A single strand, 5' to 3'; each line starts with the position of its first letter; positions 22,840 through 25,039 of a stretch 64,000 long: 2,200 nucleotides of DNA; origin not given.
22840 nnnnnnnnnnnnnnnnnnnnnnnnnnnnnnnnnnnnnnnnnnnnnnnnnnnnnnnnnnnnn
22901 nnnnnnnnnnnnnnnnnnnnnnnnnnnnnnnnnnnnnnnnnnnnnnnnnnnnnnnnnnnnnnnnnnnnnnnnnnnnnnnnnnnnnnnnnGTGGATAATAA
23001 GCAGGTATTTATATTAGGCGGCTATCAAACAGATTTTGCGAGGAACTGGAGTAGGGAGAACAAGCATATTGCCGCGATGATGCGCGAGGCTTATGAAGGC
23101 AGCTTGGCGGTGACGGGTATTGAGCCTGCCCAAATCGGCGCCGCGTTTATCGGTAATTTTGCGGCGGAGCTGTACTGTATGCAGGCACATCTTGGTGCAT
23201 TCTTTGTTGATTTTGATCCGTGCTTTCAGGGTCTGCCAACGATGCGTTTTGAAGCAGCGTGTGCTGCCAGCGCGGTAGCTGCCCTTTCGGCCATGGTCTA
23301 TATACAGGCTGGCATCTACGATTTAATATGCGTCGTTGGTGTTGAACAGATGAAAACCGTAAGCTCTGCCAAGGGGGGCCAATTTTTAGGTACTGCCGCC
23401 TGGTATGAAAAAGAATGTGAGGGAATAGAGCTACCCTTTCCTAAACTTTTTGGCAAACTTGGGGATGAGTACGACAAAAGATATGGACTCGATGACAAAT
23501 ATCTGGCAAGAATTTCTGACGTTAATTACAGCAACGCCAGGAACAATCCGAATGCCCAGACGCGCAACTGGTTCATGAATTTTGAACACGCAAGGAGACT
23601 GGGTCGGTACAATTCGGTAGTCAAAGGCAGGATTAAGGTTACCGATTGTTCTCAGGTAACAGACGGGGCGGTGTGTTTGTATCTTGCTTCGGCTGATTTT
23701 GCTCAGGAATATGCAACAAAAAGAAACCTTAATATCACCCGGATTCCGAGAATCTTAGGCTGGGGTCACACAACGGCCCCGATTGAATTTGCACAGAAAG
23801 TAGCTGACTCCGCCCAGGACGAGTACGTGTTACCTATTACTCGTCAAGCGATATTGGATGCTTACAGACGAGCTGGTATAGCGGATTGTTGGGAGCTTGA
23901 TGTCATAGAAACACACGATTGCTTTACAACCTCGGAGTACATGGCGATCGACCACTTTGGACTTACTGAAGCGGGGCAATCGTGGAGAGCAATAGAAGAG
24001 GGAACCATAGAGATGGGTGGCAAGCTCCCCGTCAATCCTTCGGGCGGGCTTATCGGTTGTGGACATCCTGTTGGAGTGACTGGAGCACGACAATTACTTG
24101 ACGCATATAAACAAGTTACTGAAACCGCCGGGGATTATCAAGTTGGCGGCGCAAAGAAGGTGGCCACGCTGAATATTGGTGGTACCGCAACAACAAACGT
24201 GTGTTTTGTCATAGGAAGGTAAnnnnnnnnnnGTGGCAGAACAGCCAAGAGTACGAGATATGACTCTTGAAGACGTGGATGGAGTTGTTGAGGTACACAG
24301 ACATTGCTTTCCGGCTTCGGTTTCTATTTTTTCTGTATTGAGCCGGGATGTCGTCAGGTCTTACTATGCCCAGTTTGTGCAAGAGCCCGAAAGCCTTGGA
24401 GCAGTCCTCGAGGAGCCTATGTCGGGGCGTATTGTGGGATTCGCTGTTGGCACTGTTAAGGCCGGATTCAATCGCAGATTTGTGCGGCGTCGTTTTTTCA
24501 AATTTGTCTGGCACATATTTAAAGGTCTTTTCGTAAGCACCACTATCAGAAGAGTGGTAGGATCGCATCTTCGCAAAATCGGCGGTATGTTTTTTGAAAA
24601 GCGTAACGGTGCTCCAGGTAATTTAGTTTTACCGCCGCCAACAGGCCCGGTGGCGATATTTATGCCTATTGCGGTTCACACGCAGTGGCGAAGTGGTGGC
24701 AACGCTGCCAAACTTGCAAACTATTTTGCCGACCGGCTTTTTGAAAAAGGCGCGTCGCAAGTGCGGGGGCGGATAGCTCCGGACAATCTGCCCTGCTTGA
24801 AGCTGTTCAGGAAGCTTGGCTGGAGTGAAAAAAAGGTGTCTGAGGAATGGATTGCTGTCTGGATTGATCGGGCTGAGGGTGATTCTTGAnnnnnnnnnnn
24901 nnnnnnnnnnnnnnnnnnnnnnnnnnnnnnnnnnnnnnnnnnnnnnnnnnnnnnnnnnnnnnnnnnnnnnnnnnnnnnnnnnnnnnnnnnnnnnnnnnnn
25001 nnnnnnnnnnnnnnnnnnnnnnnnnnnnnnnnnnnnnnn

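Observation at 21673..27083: In-cluster thiolase + 3-hydroxyacyl-CoA dehydrogenase + GNAT + aminotransferase: predicted supply line for N-(3-hydroxybutyryl) amino-sugar decoration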

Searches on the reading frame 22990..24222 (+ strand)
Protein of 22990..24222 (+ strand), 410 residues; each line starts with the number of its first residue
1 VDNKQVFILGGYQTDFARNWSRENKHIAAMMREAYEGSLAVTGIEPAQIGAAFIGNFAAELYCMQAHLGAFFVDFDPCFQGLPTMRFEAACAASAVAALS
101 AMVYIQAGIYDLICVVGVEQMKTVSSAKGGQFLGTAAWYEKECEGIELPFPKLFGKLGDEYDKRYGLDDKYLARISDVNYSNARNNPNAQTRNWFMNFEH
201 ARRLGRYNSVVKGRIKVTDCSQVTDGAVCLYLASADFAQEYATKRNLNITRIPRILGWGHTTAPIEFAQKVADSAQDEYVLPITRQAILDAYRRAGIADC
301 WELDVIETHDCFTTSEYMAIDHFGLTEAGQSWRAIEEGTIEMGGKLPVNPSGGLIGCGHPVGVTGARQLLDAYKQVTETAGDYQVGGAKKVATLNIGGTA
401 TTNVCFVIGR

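Call 4: search_protein_families(library=pfam, proteins=[window:22990-24222:+], max_evalue=0.01)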
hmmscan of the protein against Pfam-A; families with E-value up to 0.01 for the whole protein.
window:22990-24222:+ (410 aa): 3 families
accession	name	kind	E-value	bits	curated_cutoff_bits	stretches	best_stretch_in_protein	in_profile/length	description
PF22691.2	Thiolase_C_1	-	1e-26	93.8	28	1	274-410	10-144/144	Thiolase C-terminal domain-like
PF00108.29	Thiolase_N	-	2e-11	44.2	26.4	1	6-190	1-191/260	Thiolase, N-terminal domain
PF02803.24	Thiolase_C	-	5.4e-09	36.2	27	1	273-399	12-114/123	Thiolase, C-terminal domain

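Call 5: search_protein_families(library=ncbifam, proteins=[window:22990-24222:+], max_evalue=0.01)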
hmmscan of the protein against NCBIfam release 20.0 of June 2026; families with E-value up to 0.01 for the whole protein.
window:22990-24222:+ (410 aa): 44 families (the best 25 are shown)
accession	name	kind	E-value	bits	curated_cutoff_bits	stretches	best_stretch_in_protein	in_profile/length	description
NF004936.0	PRK06289.1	equivalog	1.4e-176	587.2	375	1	4-409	3-402/405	acetyl-CoA acetyltransferase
NF005704.0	PRK07516.1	subfamily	7.8e-77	258.8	412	1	5-408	3-385/389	thiolase domain-containing protein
NF004720.0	PRK06064.1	subfamily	4.1e-68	229.9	420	1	4-409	2-386/389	thiolase domain-containing protein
NF053570.1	AcCoTHIOL_METTL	equivalog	5.8e-61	206.4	600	1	4-408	2-381/385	acetyl-CoA acetyltransferase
NF004810.0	PRK06157.1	equivalog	4.7e-58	197.2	403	1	4-407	7-392/400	acetyl-CoA acetyltransferase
NF006102.0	PRK08256.1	subfamily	1.2e-46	159.6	436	1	4-401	3-384/394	lipid-transfer protein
NF009228.0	PRK12578.1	subfamily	9.5e-43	146.3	485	1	7-408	6-385/387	thiolase domain-containing protein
NF004982.0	PRK06365.1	equivalog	1.3e-38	133.2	695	2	284-399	295-417/430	thiolase domain-containing protein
NF006180.0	PRK08313.1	subfamily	9.8e-35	120.1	514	1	3-409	3-383/389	thiolase domain-containing protein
NF053628.1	BnzsclthlBbsBGT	equivalog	1.5e-28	99.7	750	1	3-399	4-370/389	benzoylsuccinyl-CoA thiolase subunit BbsB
NF004715.0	PRK06059.1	equivalog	2.5e-28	99.1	424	1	78-399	72-389/399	lipid-transfer protein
NF004721.0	PRK06065.1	equivalog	2.9e-25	89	455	1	3-386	9-368/393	thiolase domain-containing protein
NF004811.0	PRK06158.1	subfamily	2.7e-23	82.6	421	1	29-409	30-379/384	acetyl-CoA acetyltransferase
NF004722.0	PRK06066.1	equivalog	5.4e-20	71.7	516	1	101-393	95-368/385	thiolase domain-containing protein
TIGR01930.1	AcCoA-C-Actrans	subfamily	1.1e-18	67.4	240.55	2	210-401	226-379/385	acetyl-CoA C-acyltransferase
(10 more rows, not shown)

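Call 27: search_solved_structures(query=window:22990-24222:+, max_evalue=1e-10, show_alignments=1)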
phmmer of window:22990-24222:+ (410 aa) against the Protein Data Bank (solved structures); distinct sequences matched with E-value up to 1e-10: 14.
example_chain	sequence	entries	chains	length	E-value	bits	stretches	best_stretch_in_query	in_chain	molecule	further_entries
4bi9_A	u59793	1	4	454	5.4e-48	167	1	21-408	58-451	3-KETOACYL-COA THIOLASE, PUTATIVE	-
4bia_A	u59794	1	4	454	9.6e-47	162.9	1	21-408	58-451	3-KETOACYL-COA THIOLASE, PUTATIVE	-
3zbg_A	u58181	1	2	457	5.7e-45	157.1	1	23-407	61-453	3-KETOACYL-COA THIOLASE-LIKE PROTEIN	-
3zbk_A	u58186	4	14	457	1e-43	153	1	23-407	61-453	3-KETOACYL-COA THIOLASE-LIKE PROTEIN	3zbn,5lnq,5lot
3zbl_A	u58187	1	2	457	1.4e-43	152.5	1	23-407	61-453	3-KETOACYL-COA THIOLASE-LIKE PROTEIN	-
6esq_A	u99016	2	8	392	1.8e-36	129.1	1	5-405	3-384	acetoacetyl-CoA thiolase | Acetyl-CoA acetyltransferase thiolase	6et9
6hsj_A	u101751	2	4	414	9.1e-34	120.2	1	5-398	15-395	SCP2-thiolase (type-1)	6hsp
6hrv_A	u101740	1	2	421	9.7e-34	120.1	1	5-398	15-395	SCP2-thiolase (type-1)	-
7yvy_A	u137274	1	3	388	3.1e-33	118.4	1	7-404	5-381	Acetyl-CoA acetyltransferase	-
7pxp_C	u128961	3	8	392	2e-26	96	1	5-399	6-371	Benzoylsuccinyl-CoA thiolase subunit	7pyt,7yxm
4yzo_A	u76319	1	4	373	3.8e-25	91.8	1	81-405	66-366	Putative acyl-CoA acyltransferase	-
9skh_I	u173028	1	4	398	9e-13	51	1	81-408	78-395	2,4-diacetylphloroglucinol biosynthesis protein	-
5m3k_C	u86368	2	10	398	2.7e-12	49.5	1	291-408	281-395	2,4-diacetylphloroglucinol biosynthesis protein PhlC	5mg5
9skm_I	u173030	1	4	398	1e-11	47.6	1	289-408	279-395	2,4-diacetylphloroglucinol biosynthesis protein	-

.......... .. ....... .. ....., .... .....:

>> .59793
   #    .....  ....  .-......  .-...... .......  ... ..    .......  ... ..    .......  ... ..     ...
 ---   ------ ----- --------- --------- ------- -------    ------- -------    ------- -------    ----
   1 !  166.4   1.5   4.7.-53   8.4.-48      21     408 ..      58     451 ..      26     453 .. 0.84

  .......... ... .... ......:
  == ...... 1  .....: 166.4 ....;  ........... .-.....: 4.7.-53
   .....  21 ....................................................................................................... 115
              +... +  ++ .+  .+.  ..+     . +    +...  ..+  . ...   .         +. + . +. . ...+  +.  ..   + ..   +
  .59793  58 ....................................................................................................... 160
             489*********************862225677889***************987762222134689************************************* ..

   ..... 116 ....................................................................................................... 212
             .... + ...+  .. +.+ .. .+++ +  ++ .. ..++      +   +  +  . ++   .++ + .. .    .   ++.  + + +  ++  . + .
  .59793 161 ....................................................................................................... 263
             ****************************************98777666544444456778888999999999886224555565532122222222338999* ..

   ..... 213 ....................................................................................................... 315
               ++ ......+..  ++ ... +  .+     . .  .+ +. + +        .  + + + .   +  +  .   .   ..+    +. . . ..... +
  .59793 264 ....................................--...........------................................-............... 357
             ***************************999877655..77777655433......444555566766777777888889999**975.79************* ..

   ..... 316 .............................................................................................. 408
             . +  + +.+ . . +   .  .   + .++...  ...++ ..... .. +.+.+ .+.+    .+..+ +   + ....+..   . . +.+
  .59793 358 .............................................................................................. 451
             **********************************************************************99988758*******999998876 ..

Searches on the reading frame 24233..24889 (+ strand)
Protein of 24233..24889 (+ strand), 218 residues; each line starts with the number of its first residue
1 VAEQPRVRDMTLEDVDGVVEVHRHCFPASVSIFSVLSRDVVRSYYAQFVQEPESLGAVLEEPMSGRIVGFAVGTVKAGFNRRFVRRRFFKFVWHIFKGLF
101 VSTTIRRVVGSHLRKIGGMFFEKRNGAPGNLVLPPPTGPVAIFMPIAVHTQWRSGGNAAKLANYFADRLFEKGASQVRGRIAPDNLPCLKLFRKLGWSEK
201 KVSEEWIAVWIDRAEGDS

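Call 4: search_protein_families(library=pfam, proteins=[window:24233-24889:+], max_evalue=0.01)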
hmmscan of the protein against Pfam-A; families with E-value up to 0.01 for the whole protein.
window:24233-24889:+ (218 aa): 1 family
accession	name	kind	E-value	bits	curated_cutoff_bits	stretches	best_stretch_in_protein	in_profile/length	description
PF00583.31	Acetyltransf_1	-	1.8e-05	25.5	20.7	1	137-197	56-116/116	Acetyltransferase (GNAT) family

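Call 5: search_protein_families(library=ncbifam, proteins=[window:24233-24889:+], max_evalue=0.01)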
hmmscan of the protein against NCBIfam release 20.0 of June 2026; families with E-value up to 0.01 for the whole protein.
window:24233-24889:+ (218 aa): 2 families
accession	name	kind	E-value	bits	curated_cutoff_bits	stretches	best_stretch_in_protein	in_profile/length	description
NF002959.0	PRK03624.1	equivalog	0.00017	21.3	124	1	146-202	78-134/147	GNAT family acetyltransferase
TIGR01575.1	rimI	equivalog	0.0076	16.4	86.4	0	144-205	59-120/132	ribosomal protein S18-alanine N-acetyltransferase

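Call 29: search_solved_structures(query=window:24233-24889:+, max_evalue=1, show_alignments=2)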
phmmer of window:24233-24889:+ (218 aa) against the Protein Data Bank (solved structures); distinct sequences matched with E-value up to 1: 10.
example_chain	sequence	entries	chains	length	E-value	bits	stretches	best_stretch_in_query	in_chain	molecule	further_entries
6wqb_A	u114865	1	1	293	0.0062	19.5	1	140-208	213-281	N-terminal acetyltransferase, GNAT family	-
6wqc_A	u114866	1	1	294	0.0063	19.5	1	140-208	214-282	N-terminal acetyltransferase, GNAT family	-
8iym_A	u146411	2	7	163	0.039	16.9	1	112-201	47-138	N-acetyltransferase domain-containing protein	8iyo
3f8k_A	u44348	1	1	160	0.057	16.3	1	146-201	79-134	Protein acetyltransferase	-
2pdo_A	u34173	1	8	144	0.17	14.8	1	145-200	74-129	Acetyltransferase ypeA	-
4qus_A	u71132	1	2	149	0.2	14.6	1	146-200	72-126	Acetyltransferase YpeA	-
4qvt_A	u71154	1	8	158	0.23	14.4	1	146-200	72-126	Acetyltransferase YpeA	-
4nxy_A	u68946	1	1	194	0.8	12.6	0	124-207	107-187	Acyl-CoA synthetase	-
4u5y_A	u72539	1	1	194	0.8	12.6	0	124-207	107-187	Acyl-CoA synthetase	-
4bmh_A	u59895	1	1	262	0.93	12.4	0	136-213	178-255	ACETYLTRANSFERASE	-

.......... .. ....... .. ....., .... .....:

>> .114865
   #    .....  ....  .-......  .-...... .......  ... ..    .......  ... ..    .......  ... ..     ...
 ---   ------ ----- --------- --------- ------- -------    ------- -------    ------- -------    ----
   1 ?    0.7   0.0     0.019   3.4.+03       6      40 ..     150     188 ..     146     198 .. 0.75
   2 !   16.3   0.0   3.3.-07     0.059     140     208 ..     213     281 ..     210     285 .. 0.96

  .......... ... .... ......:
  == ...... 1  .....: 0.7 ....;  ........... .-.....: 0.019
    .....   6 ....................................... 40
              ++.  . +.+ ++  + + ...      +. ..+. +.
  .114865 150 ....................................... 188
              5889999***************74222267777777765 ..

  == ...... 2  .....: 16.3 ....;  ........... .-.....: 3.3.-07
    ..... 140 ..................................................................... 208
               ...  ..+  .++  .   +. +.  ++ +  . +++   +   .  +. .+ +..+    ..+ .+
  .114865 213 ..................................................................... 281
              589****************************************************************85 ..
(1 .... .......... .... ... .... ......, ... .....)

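Call 34: find_homologous_proteins(query=window:24233-24889:+, max_evalue=0.00001)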
Query window:24233-24889:+ (218 aa): 24 proteins with E <= 0.00001 among 325 candidates.
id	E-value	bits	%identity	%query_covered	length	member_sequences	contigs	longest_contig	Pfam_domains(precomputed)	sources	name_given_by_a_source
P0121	5.6e-131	453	97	94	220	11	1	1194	PF00583.32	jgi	-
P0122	8.3e-117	407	85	100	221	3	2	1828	PF00583.32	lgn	-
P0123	1.0e-114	400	83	98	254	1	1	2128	PF00583.32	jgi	jgi:ribosomal protein S18 acetylase RimI-like enzyme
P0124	8.3e-106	371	77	96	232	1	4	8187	-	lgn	-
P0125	5.8e-101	355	78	96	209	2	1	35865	PF00583.32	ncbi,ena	-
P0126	8.5e-74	266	57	100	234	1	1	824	PF00583.32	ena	-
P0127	3.2e-73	264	56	99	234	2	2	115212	PF00583.32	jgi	-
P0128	1.2e-72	262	56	95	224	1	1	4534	PF00583.32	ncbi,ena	-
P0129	1.7e-72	262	57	94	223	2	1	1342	PF00583.32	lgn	-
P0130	5.7e-72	260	58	94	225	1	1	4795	PF00583.32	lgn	-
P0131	1.1e-69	253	55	100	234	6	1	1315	PF00583.32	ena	-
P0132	1.9e-68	248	57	98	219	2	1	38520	PF00583.32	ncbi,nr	ncbi:MAG TPA: GNAT family N-acetyltransferase [Planctomycetes bacterium]|nr:GNAT family N-acetyltran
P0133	2.1e-68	248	54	99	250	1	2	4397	PF00583.32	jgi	jgi:ribosomal protein S18 acetylase RimI-like enzyme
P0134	1.0e-66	243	53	98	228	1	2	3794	PF00583.32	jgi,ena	-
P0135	2.0e-66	242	53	99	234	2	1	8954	PF00583.32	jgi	-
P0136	1.9e-65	239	51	96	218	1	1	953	PF00583.32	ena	-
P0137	2.4e-62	229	50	96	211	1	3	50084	PF00583.32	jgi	-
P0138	5.7e-62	227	50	96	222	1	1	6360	PF00583.32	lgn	-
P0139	8.5e-62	227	50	97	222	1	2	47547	PF00583.32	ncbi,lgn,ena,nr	ncbi:MAG TPA: GNAT family N-acetyltransferase [Phycisphaerales bacterium]|nr:GNAT family N-acetyltra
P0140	3.4e-61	225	51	96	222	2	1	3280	PF00583.32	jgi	-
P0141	1.5e-59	219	47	99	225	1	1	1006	PF13527.14,PF00583.32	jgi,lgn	jgi:GNAT superfamily N-acetyltransferase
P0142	2.5e-59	219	48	98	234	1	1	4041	PF00583.32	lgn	-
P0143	3.0e-59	218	46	99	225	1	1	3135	PF00583.32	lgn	-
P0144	8.0e-56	207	48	94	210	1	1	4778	PF00583.32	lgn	-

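Call 37: find_encoding_contigs(protein=P0139, flank=8000, max_places=1)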
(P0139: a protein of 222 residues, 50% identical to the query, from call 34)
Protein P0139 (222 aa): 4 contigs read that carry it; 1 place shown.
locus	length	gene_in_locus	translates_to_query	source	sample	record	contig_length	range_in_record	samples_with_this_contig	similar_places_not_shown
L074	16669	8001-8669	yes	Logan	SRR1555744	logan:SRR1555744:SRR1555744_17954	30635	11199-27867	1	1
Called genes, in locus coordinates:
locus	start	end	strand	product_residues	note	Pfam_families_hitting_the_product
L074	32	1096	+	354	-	PF01757:Acyl_transf_3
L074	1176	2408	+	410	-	PF04230:PS_pyruv_trans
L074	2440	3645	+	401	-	PF00534:Glycos_transf_1, PF13692:Glyco_trans_1_4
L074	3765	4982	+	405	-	PF00534:Glycos_transf_1, PF13692:Glyco_trans_1_4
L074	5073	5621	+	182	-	PF00132:Hexapep, PF14602:Hexapep_2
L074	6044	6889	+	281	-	PF00534:Glycos_transf_1, PF13692:Glyco_trans_1_4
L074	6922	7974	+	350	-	PF25175:Beta-prop_WDR5 (faint), PF00400:WD40 (faint), PF24814:WD40_Prp19 (faint), PF24817:WD40_WDHD1_1st (faint), PF23414:Beta-prop_EML_2 (faint), PF25174:Beta-prop_THOC3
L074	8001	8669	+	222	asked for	PF00583:Acetyltransf_1 (weak)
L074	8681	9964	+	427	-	PF02737:3HCDH_N, PF00725:3HCDH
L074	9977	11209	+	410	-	PF00108:Thiolase_N, PF02803:Thiolase_C (weak), PF22691:Thiolase_C_1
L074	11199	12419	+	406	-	PF01071:GARS_A (weak), PF02655:ATP-grasp_3, PF02786:CPSase_L_D2 (faint), PF15632:ATPgrasp_Ter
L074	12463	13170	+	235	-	-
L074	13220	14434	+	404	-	PF02655:ATP-grasp_3, PF02786:CPSase_L_D2, PF02222:ATP-grasp (weak), PF15632:ATPgrasp_Ter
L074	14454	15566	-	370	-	PF00953:Glycos_transf_4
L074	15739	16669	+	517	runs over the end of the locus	-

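Call 38: find_encoding_contigs(protein=P0137, flank=8000, max_places=1)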
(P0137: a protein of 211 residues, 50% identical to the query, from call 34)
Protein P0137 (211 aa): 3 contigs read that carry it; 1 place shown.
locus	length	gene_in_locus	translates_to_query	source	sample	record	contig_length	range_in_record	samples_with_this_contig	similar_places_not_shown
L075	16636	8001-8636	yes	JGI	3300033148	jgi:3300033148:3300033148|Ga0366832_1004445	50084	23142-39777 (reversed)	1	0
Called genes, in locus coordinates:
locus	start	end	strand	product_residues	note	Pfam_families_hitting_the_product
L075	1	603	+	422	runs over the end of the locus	-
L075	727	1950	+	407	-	PF20706:GT4-conflict, PF00534:Glycos_transf_1, PF13692:Glyco_trans_1_4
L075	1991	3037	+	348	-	-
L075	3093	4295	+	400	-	PF13477:Glyco_trans_4_2, PF13439:Glyco_transf_4, PF13579:Glyco_trans_4_4, PF20706:GT4-conflict (weak), PF00534:Glycos_transf_1, PF13692:Glyco_trans_1_4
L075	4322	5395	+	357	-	PF25171:Beta-prop_WDR36-Utp21_1st (faint), PF25175:Beta-prop_WDR5 (faint), PF00400:WD40 (faint), PF25174:Beta-prop_THOC3 (faint), PF23381:Beta-prop_IFT122_1st (faint), PF24817:WD40_WDHD1_1st (faint), PF23414:Beta-prop_EML_2 (weak), PF24814:WD40_Prp19 (weak), +1 more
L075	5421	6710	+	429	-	PF02737:3HCDH_N, PF00725:3HCDH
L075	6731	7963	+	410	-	PF00108:Thiolase_N, PF02803:Thiolase_C, PF22691:Thiolase_C_1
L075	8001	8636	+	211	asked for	PF00583:Acetyltransf_1 (weak)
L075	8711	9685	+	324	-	PF13469:Sulfotransfer_3 (faint)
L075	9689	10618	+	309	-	-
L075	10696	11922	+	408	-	PF01071:GARS_A (weak), PF02655:ATP-grasp_3, PF02786:CPSase_L_D2, PF14397:ATPgrasp_ST (faint), PF02222:ATP-grasp, PF07478:Dala_Dala_lig_C (weak), PF15632:ATPgrasp_Ter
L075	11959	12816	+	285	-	PF01522:Polysacc_deac_1, PF10096:DUF2334, PF11959:DUF3473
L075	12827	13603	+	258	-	PF00551:Formyl_trans_N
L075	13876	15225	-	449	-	-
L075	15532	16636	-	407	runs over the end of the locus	PF00953:Glycos_transf_4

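Call 42: predict_structure(alignment_id=A2)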
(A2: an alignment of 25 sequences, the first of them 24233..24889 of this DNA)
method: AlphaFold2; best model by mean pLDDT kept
length: 218 residues; sequences in the alignment: 25
mean_pLDDT: 80.8   pTM: 0.78
mean pLDDT of the five models: 80.8, 79.3, 77.6, 76.6, 75.4
residues with pLDDT >= 90: 78; 70-90: 103; 50-70: 21; < 50: 16
segments of 3 or more residues with pLDDT < 50: 118-130
pLDDT, mean of each block of 10 residues (from residue 1): 83 95 82 82 92 93 92 86 79 73 69 59 34 75 83 83 93 90 85 91 86 72
secondary structure, 60 per line:
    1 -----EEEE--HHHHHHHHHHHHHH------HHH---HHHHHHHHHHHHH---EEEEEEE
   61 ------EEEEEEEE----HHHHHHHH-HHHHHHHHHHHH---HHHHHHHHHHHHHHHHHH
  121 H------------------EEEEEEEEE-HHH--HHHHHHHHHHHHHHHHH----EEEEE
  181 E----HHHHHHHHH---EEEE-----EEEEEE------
elements in order: E6-9 H12-25 H38-50 E54-60 E67-74 H79-86 H88-99 H103-121 E140-148 H155-171 E176-181 H186-194 E198-201 E207-212

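Call 45: fold_search(model_id=the predicted structure, library=pdb)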
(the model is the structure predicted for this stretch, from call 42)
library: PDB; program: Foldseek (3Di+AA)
matches with E <= 10: 1207; with E <= 0.001: 485
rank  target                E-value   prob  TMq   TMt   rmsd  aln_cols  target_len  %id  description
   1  4bmh                  1.4e-07  1.00  0.58  0.61   5.4       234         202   18  Crystal structure of SsHAT (released 2014-01-15)
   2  5dwn_B                2.5e-07  1.00  0.58  0.69   9.0       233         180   14  Crystal structure of Phosphinothricin N-acetyltransferase from Brucella ovis in complex with AcetylCoA <structure_deta (released 2015-10-28)
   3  4nxy                  2.7e-07  1.00  0.55  0.66   5.1       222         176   14  Crystal Structure of the GNAT domain of S. lividans PAT (released 2014-11-19)
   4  5dwn_A                2.8e-07  1.00  0.56  0.66   9.5       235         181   14  Crystal structure of Phosphinothricin N-acetyltransferase from Brucella ovis in complex with AcetylCoA <structure_deta (released 2015-10-28)
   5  8osp_A                3.6e-07  1.00  0.53  0.65   7.6       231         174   11  GCN5-related N-Acetyltransferase from Lactobacillus curiae (released 2023-07-05)
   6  3f8k                  4.0e-07  1.00  0.50  0.81   5.2       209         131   13  Crystal structure of protein acetyltransferase (PAT) from Sulfolobus solfataricus (released 2009-05-26)
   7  4e2a_A                5.1e-07  1.00  0.46  0.58   8.3       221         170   11  Crystal Structure of the Putative acetyltransferase from Streptococcus mutans (released 2013-03-13)
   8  2jlm_A                6.1e-07  1.00  0.57  0.68   8.2       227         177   11  Structure of a Putative Acetyltransferase (ACIAD1637) from Acinetobacter baylyi ADP1 (released 2009-01-20)
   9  4e2a_B                6.1e-07  1.00  0.47  0.58   8.2       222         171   11  Crystal Structure of the Putative acetyltransferase from Streptococcus mutans (released 2013-03-13)
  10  1yr0_A                6.5e-07  1.00  0.53  0.70   6.1       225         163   12  Crystal structure of phosphinothricin acetyltransferase from agrobacterium tumefaciens (released 2005-02-15)
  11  5gi5                  7.3e-07  1.00  0.51  0.53  10.4       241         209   12  Crystal Structure of Drosophila melanogaster Dopamine N-Acetyltransferase Bound to CoA (released 2017-07-05)
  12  2j8m_A                7.8e-07  1.00  0.53  0.66   7.1       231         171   12  Structure of P. aeruginosa acetyltransferase PA4866 (released 2007-02-06)
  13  9mto_A                8.8e-07  1.00  0.53  0.75   4.3       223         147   13  Crystal structure of acetyltransferase CBU0801 from Coxiella burnetii (released 2025-01-22)
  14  1wk4_A                9.3e-07  1.00  0.55  0.68   5.6       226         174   17  Crystal structure of ttk003001606 (released 2004-11-30)
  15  5dwn_C                9.3e-07  1.00  0.56  0.68   9.0       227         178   13  Crystal structure of Phosphinothricin N-acetyltransferase from Brucella ovis in complex with AcetylCoA <structure_deta (released 2015-10-28)
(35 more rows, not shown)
